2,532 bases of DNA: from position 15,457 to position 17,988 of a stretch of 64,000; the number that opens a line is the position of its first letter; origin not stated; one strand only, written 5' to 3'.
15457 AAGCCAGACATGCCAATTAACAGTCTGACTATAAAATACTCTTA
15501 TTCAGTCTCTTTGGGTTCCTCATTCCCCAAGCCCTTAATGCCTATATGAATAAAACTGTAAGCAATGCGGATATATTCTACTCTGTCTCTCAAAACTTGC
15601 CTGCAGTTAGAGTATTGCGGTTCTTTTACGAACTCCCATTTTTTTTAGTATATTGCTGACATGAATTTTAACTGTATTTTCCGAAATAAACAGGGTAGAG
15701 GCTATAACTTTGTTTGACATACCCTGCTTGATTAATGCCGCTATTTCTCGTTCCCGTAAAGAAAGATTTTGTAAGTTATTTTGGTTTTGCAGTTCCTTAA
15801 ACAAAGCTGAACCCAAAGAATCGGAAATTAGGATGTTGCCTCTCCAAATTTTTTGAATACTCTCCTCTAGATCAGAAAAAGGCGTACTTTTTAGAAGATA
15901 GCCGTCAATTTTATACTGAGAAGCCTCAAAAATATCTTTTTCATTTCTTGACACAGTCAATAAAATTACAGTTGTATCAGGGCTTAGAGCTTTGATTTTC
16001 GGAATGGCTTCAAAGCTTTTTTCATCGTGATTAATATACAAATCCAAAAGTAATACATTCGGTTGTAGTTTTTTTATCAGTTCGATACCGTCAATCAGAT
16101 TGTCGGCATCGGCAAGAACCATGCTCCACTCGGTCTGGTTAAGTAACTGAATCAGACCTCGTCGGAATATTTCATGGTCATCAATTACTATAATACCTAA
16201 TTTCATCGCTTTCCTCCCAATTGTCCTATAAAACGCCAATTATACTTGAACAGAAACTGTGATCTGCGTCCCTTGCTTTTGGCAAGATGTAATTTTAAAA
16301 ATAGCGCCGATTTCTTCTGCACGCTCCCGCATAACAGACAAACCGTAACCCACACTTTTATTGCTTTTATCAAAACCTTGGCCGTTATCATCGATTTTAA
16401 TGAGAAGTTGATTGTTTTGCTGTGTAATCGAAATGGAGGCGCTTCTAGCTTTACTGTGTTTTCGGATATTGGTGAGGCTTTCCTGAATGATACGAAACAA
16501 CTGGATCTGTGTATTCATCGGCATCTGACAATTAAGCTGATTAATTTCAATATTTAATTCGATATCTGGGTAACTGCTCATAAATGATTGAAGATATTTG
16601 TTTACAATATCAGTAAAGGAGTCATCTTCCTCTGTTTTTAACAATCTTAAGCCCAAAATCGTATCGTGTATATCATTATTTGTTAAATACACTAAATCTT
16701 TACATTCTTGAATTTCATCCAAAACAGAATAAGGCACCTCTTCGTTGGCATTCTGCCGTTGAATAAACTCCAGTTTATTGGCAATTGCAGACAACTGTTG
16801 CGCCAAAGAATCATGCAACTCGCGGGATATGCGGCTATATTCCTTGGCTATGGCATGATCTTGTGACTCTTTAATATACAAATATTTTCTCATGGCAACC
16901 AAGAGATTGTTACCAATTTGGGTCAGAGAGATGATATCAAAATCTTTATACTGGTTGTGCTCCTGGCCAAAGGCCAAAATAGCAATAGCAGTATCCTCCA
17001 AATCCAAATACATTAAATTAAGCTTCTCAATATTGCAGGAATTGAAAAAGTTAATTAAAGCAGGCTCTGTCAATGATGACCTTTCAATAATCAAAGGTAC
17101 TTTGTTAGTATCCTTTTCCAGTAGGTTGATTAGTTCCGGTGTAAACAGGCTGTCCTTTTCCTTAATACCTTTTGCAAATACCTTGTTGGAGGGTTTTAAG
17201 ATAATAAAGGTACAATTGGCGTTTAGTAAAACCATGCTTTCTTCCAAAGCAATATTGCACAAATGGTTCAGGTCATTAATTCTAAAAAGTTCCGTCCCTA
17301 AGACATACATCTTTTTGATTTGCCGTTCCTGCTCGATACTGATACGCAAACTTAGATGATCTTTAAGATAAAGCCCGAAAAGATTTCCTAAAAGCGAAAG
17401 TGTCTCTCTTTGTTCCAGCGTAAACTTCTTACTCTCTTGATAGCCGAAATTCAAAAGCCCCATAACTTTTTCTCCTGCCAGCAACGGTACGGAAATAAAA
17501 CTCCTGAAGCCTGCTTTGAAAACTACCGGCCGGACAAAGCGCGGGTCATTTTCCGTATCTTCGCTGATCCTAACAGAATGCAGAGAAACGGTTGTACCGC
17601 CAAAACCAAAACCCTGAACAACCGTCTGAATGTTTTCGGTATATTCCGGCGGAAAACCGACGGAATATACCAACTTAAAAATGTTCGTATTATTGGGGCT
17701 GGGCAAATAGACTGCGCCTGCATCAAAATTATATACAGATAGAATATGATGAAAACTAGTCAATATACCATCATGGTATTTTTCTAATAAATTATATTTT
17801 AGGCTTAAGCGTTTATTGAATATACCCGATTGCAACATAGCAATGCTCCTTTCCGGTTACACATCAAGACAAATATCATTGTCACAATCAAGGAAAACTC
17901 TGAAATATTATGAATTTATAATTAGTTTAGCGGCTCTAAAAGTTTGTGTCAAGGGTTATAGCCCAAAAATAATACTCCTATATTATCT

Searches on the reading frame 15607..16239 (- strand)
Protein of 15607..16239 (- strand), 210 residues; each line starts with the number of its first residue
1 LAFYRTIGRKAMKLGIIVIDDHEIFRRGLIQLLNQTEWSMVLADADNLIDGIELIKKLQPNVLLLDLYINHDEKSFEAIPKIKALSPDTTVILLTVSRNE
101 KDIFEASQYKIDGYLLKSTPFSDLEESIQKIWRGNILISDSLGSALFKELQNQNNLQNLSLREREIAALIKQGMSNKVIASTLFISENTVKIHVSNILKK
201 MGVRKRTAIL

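Call 79: search_protein_families(library=pfam, proteins=[window:15607-16239:-], max_evalue=0.00001)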
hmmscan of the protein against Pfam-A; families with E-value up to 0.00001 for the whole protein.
window:15607-16239:- (210 aa): 2 families
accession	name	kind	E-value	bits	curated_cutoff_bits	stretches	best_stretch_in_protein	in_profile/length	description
PF00196.25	GerE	-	1.3e-18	66.8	23.5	1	158-208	2-52/57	Bacterial regulatory proteins, luxR family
PF00072.30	Response_reg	-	6.3e-17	62.2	30.2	1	16-128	1-110/111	Response regulator receiver domain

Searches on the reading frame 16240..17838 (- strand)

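Call 79: search_protein_families(library=pfam, proteins=[window:16240-17838:-], max_evalue=0.00001)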
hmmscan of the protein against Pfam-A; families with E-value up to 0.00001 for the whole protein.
window:16240-17838:- (532 aa): 4 families
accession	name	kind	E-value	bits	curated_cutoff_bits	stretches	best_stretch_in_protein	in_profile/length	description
PF02518.31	HATPase_c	-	1.1e-11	45.6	26.4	1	444-530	3-107/111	Histidine kinase-, DNA gyrase B-, and HSP90-like ATPase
PF13185.12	GAF_2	-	1.6e-11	45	28.6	1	32-157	15-134/136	GAF domain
PF01590.32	GAF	-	4e-10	40.8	22.4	1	33-156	14-131/133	GAF domain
PF07730.19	HisKA_3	-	9.5e-09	36.1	24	1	335-398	3-64/68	Histidine kinase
